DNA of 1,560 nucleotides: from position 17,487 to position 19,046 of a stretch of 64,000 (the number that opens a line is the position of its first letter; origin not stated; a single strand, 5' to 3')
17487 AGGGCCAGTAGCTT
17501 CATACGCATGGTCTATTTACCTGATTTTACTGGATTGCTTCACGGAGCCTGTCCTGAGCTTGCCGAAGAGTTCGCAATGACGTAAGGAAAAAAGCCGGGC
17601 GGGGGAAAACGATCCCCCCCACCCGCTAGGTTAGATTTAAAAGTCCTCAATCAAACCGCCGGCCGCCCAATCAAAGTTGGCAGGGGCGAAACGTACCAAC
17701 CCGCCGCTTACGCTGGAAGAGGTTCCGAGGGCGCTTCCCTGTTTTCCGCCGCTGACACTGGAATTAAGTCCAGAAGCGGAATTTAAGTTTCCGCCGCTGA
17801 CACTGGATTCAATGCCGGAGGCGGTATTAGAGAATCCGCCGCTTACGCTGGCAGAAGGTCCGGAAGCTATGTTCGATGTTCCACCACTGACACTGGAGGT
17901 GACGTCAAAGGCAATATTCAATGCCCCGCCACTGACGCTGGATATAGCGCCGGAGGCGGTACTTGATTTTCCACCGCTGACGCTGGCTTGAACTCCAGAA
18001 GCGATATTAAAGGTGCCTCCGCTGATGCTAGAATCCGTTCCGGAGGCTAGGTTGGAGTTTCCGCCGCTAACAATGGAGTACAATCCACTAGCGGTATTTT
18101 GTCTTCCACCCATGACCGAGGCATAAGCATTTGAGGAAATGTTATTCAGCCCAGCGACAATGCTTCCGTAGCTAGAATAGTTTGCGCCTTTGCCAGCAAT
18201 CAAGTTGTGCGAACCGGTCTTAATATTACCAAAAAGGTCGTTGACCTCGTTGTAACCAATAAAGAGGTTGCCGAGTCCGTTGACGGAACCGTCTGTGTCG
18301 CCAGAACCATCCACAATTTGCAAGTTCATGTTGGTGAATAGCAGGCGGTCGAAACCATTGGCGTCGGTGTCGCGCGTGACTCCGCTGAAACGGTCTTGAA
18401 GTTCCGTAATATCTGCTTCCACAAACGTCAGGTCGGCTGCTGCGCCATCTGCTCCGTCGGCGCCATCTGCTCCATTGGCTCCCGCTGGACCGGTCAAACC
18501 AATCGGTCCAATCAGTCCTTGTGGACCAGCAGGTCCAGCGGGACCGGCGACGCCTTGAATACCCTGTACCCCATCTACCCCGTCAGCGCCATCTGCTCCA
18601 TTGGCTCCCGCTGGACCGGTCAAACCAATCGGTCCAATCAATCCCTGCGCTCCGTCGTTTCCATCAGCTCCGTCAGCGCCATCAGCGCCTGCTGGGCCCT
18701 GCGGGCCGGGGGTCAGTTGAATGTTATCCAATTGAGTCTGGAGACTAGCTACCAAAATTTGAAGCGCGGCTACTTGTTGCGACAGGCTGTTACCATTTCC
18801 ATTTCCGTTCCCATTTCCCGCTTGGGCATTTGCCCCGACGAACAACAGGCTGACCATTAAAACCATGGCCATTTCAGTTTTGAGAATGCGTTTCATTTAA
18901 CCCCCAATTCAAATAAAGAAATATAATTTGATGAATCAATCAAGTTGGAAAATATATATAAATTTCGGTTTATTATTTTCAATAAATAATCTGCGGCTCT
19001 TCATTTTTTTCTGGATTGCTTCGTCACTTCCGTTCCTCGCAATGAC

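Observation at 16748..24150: Internally duplicated locus: three collagen/beta-repeat fibre genes interleaved with two dedicated secreted partner genes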

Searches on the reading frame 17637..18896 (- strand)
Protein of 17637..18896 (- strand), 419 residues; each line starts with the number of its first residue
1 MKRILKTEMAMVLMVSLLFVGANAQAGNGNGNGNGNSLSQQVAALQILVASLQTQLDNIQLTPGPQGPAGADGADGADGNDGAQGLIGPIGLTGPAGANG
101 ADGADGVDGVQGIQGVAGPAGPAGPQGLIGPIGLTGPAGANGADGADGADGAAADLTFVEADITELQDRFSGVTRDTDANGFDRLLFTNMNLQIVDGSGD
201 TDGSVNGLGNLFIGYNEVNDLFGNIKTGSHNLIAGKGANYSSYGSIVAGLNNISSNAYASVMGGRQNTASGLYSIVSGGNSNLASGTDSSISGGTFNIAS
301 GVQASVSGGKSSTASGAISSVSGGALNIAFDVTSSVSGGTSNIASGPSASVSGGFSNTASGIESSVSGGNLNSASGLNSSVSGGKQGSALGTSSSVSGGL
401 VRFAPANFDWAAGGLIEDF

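Call 3: search_protein_families(library=pfam, proteins=[window:17637-18896:-], max_evalue=1)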
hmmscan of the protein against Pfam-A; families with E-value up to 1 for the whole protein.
window:17637-18896:- (419 aa): 3 families
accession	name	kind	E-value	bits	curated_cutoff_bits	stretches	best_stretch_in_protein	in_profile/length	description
PF01391.23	Collagen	-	1.5e-14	54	27.2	2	64-115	7-58/60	Collagen triple helix repeat (20 copies)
PF21300.2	LbR_Ice_bind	-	0.0085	16.6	30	1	219-293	29-97/97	Grass antifreeze beta roll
PF18792.6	UspA1_rep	-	0.045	14.4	27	1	351-361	3-13/13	Ubiquitous surface protein adhesin repeat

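Call 4: search_protein_families(library=ncbifam, proteins=[window:17637-18896:-], max_evalue=1)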
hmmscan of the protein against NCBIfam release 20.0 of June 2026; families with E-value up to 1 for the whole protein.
window:17637-18896:- (419 aa): 3 families
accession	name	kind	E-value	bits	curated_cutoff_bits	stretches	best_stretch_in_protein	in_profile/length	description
NF038329.2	gly_rich_SclB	equivalog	2.5e-15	56.4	325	1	63-152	146-235/442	LPXTG-anchored collagen-like adhesin Scl2/SclB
NF046116.1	adhesin_Lcl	equivalog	2.6e-13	49.3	500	1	64-153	75-167/431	collagen-like adhesin Lcl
NF038330.1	adhesin_SclA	exception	1.6e-12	47.8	400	1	62-155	112-205/405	LPXTG-anchored collagen-like adhesin Scl1/SclA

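Call 29: search_solved_structures(query=window:17637-18896:-, max_evalue=1, show_alignments=2)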
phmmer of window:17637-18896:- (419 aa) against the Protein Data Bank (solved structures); distinct sequences matched with E-value up to 1: 42.
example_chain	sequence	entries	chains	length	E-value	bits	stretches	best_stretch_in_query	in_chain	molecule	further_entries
3hqv_A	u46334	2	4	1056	1.1e-44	156.4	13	62-148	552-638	Collagen alpha-1(I) chain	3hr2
3hqv_B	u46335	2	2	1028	1.5e-38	136.3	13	64-151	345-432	Collagen alpha-2(I) chain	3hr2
3pr7_A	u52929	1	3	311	4.2e-16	62.3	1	258-401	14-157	UspA1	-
9wxp_BC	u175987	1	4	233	2.8e-12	49.7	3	63-151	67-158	Collagen type XI alpha 1 chain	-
9wxp_BK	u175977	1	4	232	1e-11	47.9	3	62-151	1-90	Collagen type IX alpha 2 chain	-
9wxp_DD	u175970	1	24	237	1e-11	47.8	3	63-146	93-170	Collagen type II alpha 1 chain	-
9wxp_BA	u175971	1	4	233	3.4e-11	46.2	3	63-150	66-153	Fibrillar collagen NC1 domain-containing protein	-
9wxp_BD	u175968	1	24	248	2.5e-10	43.3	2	63-152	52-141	Collagen type II alpha 1 chain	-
9wxp_BL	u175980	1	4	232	4.5e-10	42.4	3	64-151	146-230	Collagen alpha-3(IX) chain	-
9wxp_CD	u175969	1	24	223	6.7e-10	41.9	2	64-133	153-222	Collagen type II alpha 1 chain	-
9wxp_CB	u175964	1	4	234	7.6e-10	41.7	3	64-152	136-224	Collagen type V alpha 2 chain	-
9wxp_AC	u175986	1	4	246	8.7e-09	38.2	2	62-148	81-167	Collagen type XI alpha 1 chain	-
9wxp_CC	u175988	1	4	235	1e-08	38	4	61-152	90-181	Collagen type XI alpha 1 chain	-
9wxp_BJ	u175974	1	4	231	1.7e-08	37.2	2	64-124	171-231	Collagen alpha-1(IX) chain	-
9wxp_BB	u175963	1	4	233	2.9e-08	36.5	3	64-149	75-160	Collagen type V alpha 2 chain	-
3ult_A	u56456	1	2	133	2.1e-05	27.1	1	265-383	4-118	Ice recrystallization inhibition protein-like protein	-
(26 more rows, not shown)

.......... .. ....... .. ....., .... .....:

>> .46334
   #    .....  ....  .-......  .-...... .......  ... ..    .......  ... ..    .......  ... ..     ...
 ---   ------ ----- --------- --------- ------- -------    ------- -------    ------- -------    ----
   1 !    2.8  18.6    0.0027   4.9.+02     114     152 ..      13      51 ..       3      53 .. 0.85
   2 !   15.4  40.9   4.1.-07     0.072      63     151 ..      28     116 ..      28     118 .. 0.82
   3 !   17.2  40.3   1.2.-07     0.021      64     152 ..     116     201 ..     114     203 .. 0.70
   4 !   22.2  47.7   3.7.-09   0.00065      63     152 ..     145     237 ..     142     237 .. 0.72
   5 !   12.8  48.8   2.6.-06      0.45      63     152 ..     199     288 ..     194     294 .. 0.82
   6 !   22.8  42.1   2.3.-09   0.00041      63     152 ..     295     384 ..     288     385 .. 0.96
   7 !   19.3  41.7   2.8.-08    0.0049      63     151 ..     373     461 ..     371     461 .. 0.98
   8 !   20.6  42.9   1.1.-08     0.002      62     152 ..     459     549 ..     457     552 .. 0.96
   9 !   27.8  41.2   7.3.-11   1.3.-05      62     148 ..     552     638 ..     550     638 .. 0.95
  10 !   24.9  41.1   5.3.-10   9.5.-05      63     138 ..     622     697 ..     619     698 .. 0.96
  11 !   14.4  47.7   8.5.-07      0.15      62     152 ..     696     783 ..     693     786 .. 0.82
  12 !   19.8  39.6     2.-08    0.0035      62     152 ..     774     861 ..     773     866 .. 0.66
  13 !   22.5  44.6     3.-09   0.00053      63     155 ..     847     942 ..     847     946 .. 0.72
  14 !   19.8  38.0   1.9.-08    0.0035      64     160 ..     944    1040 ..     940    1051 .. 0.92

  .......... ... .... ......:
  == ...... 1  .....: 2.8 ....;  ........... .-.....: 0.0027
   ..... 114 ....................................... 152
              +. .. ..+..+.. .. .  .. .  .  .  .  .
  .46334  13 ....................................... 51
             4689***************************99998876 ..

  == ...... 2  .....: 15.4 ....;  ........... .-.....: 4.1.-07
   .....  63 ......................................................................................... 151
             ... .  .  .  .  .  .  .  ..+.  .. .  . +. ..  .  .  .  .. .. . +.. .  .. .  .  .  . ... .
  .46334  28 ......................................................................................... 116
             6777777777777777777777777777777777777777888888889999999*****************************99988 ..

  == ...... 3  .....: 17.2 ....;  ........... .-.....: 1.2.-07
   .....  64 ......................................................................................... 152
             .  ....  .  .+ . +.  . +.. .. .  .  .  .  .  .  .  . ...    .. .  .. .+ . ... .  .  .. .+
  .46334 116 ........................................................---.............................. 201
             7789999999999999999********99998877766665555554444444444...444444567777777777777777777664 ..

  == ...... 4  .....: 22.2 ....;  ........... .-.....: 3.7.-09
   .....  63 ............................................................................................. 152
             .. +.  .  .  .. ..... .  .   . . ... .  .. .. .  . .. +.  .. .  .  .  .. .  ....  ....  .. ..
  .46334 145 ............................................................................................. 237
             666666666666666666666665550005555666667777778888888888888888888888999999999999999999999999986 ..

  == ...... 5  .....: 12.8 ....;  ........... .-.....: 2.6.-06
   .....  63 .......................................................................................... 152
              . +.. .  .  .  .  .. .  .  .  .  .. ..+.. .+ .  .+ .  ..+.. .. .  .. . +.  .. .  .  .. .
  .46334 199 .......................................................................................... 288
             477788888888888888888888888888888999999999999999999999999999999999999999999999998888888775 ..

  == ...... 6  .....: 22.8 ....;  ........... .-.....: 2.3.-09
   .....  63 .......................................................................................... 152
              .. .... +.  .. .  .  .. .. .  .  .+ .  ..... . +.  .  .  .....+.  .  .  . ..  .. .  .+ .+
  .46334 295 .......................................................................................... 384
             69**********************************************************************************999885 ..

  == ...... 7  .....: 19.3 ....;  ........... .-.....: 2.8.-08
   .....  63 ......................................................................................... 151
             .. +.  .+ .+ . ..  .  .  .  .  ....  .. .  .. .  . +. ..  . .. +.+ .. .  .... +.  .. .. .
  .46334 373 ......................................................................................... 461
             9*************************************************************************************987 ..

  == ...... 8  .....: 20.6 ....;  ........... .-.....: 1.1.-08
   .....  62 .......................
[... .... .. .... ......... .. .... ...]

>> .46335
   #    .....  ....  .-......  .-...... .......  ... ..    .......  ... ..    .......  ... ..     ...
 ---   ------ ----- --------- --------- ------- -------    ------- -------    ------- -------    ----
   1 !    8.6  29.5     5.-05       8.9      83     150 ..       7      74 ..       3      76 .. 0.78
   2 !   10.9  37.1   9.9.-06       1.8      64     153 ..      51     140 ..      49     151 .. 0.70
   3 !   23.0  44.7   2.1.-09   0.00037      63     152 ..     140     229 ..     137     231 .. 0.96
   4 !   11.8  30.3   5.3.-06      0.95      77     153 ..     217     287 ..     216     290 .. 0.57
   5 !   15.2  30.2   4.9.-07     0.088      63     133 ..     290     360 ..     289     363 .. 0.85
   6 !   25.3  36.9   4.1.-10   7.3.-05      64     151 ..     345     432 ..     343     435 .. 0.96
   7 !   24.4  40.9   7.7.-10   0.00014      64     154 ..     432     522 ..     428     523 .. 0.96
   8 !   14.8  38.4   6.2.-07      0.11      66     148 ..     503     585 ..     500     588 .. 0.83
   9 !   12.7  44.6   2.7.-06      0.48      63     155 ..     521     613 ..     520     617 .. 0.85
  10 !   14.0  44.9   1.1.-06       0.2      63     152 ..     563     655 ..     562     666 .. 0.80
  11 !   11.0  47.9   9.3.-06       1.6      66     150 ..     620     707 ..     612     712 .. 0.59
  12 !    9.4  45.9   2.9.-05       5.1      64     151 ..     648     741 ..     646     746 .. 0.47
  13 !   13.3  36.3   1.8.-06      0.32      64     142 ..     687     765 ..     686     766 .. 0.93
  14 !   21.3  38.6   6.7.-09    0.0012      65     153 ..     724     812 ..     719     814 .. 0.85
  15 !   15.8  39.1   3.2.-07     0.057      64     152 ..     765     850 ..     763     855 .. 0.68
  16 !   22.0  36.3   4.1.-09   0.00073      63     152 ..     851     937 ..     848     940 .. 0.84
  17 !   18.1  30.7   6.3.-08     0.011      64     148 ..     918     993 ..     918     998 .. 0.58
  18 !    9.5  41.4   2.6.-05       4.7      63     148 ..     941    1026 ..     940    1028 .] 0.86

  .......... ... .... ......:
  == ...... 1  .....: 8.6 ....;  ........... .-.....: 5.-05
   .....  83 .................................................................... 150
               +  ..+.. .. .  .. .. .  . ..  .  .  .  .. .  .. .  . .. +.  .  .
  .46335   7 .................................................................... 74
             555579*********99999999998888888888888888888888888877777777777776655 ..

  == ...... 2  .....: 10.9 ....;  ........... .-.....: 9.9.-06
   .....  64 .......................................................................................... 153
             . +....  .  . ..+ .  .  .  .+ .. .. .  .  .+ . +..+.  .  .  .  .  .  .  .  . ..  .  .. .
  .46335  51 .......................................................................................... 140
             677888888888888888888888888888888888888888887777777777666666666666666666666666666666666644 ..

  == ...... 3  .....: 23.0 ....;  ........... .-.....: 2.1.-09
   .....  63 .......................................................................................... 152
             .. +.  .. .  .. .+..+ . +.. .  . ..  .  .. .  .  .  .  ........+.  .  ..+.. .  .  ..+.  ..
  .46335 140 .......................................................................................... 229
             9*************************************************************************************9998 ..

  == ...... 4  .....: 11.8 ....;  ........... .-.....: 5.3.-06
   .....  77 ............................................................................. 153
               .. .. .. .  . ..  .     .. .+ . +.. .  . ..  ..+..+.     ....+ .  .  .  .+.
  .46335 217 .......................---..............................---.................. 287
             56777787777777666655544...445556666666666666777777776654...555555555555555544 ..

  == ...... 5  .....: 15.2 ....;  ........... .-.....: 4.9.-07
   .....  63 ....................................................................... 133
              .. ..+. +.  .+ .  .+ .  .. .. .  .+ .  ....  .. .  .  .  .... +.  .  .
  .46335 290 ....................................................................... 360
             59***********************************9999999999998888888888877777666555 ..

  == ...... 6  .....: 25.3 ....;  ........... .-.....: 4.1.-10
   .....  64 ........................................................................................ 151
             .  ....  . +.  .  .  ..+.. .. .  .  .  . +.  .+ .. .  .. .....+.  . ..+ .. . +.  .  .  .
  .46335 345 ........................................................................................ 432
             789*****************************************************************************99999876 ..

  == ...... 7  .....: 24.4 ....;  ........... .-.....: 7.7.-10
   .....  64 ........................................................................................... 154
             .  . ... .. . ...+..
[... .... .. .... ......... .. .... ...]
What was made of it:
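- On Trimeric autotransporter adhesin (type Vc secretion): 3pr7_A E 4.2e-16 by sequence (call 29).
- The head matches UspA1 head 3pr7_A by sequence (E 4.2e-16) and Lolium IRI beta-roll 3ult (2e-5) (call 29).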

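Call 31: search_protein_families(library=phrogs, proteins=[window:17637-18896:-], max_evalue=0.01)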
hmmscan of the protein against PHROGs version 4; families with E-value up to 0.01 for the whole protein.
window:17637-18896:- (419 aa): 32 families (the best 25 are shown)
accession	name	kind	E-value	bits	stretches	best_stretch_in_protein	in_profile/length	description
phrog_5073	-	tail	2.5e-20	74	1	60-254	260-382/519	tail fiber protein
phrog_819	-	tail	1.7e-17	63.9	1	63-153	504-594/1024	tail protein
phrog_1806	-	tail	2.8e-16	60.6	1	63-152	138-225/276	collagen like minor tail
phrog_32123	-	unknown function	4.2e-16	59.4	1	54-146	211-309/532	-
phrog_8745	-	tail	6.9e-16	57.8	1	63-182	1388-1510/1803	tail fiber protein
phrog_18350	-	tail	4.1e-15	57.1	1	58-178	93-217/253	tail fiber protein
phrog_38766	-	head and packaging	9e-15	55.2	1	60-154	75-169/478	virion structural protein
phrog_6320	-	tail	1.2e-13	51.8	1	63-152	130-219/745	tail fiber protein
phrog_30509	-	tail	7.9e-13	49.1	2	55-139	33-114/254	collagen like minor tail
phrog_366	-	tail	4.6e-11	43.8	1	57-172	302-405/474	tail fiber protein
phrog_29268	-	unknown function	4.8e-11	42.5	1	37-154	392-511/653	-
phrog_26246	-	tail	2e-09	38.1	1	63-162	112-220/329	tail protein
phrog_3420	-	unknown function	2.5e-09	36.2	1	64-153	194-284/929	-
phrog_17587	-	tail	5.8e-08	32.6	2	79-149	351-421/641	tail fiber protein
phrog_26346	-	unknown function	7.8e-08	32.5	2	67-152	181-269/659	-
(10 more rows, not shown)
